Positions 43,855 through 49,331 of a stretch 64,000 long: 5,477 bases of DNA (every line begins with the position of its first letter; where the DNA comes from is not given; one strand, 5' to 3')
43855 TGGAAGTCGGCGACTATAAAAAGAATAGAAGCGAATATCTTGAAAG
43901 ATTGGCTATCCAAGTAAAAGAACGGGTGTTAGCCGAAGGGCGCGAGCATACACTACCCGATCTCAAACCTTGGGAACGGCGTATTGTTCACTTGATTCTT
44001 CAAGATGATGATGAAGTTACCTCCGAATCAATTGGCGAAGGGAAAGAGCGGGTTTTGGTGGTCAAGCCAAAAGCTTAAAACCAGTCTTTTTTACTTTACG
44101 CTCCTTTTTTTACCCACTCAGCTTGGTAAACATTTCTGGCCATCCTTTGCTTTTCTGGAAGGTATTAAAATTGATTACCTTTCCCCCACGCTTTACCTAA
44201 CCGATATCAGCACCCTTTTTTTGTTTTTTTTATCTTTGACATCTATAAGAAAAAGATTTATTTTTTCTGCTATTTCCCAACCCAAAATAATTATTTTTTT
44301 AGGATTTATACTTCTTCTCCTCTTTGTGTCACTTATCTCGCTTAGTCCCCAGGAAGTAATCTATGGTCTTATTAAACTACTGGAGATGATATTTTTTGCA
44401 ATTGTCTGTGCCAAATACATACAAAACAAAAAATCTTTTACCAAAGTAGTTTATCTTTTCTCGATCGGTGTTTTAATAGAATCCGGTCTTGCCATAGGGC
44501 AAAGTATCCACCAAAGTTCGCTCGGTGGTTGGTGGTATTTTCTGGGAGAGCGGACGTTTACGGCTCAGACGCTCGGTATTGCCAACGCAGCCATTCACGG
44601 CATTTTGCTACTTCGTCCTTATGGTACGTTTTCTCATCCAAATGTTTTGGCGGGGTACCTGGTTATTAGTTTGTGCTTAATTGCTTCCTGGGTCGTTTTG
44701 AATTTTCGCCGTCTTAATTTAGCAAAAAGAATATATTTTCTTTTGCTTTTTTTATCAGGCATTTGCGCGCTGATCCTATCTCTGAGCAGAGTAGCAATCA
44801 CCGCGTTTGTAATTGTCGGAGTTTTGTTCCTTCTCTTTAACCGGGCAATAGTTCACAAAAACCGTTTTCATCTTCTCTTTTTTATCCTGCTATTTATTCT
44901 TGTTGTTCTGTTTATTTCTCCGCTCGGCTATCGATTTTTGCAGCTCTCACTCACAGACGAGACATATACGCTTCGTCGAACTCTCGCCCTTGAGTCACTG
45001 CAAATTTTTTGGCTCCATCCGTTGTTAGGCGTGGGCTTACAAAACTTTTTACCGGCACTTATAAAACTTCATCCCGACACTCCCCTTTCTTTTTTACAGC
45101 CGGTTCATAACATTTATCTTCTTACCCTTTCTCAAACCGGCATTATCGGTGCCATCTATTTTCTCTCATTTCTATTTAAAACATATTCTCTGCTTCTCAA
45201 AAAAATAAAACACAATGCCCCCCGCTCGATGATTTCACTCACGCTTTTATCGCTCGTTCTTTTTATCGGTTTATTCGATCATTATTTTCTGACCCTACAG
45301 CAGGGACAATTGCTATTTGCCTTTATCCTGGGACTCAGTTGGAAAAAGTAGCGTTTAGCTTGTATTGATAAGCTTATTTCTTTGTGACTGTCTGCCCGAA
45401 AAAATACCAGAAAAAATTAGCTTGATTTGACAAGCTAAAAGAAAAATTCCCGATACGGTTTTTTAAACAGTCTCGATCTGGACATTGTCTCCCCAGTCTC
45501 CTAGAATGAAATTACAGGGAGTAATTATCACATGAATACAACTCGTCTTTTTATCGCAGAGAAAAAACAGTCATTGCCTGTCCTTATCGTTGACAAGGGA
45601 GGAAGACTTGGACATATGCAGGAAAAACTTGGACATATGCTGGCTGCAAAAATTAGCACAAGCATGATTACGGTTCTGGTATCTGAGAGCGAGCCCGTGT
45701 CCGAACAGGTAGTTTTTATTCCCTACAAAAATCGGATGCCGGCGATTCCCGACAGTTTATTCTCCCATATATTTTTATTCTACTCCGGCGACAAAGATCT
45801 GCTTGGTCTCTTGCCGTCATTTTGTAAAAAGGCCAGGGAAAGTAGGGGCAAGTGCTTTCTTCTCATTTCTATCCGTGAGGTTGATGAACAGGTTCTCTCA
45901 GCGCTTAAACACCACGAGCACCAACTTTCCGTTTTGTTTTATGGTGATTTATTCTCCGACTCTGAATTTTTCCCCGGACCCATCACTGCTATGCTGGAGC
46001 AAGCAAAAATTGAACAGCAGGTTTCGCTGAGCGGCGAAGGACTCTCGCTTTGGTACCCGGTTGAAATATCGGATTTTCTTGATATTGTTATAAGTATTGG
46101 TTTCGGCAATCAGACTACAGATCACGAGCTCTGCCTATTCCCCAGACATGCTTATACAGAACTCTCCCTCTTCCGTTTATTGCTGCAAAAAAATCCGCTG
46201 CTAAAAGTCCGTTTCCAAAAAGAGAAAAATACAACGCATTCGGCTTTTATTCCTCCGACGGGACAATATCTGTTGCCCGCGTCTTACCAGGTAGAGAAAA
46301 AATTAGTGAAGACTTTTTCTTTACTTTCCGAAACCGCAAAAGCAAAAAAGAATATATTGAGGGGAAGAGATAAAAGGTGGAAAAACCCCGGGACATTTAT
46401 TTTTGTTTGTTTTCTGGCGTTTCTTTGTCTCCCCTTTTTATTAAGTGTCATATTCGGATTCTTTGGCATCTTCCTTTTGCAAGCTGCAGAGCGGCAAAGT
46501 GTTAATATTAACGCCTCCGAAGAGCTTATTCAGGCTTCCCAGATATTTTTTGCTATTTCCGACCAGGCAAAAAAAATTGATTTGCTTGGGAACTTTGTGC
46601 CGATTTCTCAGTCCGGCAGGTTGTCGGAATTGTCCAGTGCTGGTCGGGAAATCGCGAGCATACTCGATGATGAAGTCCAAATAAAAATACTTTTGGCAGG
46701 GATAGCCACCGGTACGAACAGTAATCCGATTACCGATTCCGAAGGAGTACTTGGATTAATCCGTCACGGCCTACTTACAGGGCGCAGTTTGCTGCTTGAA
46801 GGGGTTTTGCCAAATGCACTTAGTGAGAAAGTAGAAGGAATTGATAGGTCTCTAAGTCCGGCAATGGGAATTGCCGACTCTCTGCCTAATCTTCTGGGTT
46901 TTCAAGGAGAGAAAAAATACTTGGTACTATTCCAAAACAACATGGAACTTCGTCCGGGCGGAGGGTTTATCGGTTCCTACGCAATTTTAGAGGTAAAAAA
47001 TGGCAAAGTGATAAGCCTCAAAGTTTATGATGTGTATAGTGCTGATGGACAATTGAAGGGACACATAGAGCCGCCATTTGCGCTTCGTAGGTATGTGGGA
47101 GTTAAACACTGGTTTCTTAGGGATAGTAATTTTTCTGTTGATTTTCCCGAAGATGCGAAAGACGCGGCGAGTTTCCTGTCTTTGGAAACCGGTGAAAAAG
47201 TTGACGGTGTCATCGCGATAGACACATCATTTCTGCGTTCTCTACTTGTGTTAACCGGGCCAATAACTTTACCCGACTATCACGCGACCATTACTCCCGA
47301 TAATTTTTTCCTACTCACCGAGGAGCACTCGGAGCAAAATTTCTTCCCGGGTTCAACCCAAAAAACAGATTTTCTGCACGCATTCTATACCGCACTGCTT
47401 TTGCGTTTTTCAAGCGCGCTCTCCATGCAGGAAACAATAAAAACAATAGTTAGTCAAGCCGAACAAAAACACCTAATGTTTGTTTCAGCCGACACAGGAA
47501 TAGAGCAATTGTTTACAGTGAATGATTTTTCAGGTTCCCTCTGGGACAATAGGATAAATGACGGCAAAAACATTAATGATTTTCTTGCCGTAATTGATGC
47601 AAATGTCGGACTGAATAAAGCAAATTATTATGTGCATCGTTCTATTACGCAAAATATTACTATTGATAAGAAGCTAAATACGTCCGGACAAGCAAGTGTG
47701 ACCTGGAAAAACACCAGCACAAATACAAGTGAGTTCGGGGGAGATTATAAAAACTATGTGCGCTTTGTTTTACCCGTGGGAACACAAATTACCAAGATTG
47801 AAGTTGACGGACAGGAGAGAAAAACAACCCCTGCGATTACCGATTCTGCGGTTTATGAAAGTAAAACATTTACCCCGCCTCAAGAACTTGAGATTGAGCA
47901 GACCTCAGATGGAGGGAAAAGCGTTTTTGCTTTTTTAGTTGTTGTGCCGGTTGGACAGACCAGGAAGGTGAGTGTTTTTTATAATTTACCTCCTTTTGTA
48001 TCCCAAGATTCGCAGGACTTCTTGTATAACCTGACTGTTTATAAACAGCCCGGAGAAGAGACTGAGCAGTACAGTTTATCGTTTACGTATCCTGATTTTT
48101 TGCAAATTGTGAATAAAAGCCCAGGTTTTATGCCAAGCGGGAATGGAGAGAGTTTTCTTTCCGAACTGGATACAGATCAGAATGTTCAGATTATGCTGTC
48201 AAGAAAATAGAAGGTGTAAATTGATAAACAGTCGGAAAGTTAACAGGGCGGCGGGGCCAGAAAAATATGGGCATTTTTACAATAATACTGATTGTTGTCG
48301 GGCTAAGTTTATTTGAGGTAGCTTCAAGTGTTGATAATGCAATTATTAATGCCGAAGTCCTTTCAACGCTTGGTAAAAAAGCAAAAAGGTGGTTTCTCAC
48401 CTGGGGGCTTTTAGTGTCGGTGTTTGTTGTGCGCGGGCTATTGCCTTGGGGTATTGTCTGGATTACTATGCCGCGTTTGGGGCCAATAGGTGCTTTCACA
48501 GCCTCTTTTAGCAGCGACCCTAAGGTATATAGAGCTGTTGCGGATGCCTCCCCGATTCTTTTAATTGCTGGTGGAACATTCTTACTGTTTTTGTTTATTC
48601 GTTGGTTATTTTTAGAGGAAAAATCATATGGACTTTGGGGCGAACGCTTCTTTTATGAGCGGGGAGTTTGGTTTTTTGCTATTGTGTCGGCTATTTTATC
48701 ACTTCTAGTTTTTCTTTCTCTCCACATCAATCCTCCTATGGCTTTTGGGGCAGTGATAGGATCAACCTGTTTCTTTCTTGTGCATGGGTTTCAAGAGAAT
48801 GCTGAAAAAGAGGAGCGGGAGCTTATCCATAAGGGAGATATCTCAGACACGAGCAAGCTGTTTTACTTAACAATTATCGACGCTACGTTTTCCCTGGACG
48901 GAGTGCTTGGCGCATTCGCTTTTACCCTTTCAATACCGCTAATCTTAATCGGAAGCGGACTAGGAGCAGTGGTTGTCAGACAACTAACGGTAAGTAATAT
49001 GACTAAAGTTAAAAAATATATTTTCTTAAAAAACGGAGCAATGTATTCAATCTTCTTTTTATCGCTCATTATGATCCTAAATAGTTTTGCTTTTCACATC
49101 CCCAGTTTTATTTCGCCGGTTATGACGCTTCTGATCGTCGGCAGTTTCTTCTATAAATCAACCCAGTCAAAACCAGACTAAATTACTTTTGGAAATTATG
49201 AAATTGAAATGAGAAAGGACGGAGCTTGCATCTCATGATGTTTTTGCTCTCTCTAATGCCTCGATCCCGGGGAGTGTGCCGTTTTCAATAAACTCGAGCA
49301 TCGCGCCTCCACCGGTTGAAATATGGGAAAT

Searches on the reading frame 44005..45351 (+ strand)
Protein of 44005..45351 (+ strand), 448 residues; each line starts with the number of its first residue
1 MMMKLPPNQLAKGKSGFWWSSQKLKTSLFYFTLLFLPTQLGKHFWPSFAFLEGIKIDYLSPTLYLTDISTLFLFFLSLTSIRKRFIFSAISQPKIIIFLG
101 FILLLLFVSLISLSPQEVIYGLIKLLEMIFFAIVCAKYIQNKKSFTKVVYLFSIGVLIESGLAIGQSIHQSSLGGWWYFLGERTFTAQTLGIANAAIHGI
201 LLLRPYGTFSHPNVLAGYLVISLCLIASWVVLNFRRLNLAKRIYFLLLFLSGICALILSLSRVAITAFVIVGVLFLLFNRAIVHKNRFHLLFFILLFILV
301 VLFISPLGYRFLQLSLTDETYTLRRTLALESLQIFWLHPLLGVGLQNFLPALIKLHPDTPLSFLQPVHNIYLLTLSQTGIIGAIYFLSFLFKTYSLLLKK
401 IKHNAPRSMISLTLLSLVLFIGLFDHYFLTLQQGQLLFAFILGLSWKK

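Call 29: search_protein_families(library=pfam, proteins=[window:44005-45351:+], max_evalue=0.0001)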
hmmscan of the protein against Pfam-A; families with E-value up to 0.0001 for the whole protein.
window:44005-45351:+ (448 aa): 1 family
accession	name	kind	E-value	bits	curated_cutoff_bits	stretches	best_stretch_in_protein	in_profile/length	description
PF04932.20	Wzy_C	-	3.5e-16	59.8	31.7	1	248-387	2-149/149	O-Antigen ligase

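Call 94: search_protein_families(library=ncbifam, proteins=[window:44005-45351:+], max_evalue=0.00001)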
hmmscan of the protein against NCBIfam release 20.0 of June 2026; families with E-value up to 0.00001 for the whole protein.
window:44005-45351:+ (448 aa): 1 family
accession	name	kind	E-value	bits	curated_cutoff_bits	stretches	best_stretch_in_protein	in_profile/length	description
TIGR03097.1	PEP_O_lig_1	hypoth_equivalog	6.9e-07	28.5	188.1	0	88-405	68-356/408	putative O-glycosylation ligase, exosortase A system-associated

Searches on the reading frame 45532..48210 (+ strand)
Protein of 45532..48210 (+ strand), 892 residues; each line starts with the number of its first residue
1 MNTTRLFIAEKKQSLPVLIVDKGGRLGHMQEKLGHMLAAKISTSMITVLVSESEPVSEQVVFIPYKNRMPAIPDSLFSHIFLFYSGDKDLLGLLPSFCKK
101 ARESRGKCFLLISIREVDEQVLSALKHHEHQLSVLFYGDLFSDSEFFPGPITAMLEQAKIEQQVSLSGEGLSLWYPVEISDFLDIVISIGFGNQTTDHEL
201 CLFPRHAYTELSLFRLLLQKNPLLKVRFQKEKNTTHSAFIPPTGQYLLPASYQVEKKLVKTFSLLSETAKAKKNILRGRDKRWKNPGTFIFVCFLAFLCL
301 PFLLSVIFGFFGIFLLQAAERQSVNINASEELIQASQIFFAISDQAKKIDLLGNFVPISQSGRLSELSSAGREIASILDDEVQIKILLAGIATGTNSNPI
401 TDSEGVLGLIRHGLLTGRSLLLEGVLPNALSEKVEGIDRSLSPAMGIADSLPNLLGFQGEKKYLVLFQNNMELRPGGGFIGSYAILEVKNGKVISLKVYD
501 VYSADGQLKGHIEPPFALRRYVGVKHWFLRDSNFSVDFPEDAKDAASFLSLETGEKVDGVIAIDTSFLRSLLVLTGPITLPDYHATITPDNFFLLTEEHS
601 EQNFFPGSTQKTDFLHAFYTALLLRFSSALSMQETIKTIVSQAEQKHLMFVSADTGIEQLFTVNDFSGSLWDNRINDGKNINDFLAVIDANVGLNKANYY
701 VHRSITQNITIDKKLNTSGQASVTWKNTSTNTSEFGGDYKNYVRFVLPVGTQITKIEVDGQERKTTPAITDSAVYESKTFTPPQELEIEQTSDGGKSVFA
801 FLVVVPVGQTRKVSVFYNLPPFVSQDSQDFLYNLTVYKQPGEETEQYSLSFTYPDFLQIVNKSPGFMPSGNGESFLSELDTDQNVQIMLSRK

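Call 27: search_protein_families(library=pfam, proteins=[window:45532-48210:+], max_evalue=0.00001)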
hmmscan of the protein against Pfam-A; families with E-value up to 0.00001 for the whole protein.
window:45532-48210:+ (892 aa): 1 family
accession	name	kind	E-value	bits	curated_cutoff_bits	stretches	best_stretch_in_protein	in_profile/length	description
PF13196.11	DUF4012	-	1.8e-27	97.1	28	1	458-597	1-140/144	Protein of unknown function (DUF4012)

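Call 94: search_protein_families(library=ncbifam, proteins=[window:45532-48210:+], max_evalue=0.00001)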
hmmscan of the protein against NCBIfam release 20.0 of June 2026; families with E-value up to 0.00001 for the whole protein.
window:45532-48210:+ (892 aa): 0 families

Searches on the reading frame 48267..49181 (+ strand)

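Call 29: search_protein_families(library=pfam, proteins=[window:48267-49181:+], max_evalue=0.0001)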
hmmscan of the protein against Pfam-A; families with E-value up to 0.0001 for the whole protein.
window:48267-49181:+ (304 aa): 2 families
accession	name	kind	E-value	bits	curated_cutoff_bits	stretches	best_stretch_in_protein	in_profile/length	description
PF04332.21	DUF475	-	2e-44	153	27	1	22-298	1-286/293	Protein of unknown function (DUF475)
PF03741.22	TerC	-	1.8e-15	57.5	27.8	2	157-272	63-177/178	Integral membrane protein TerC family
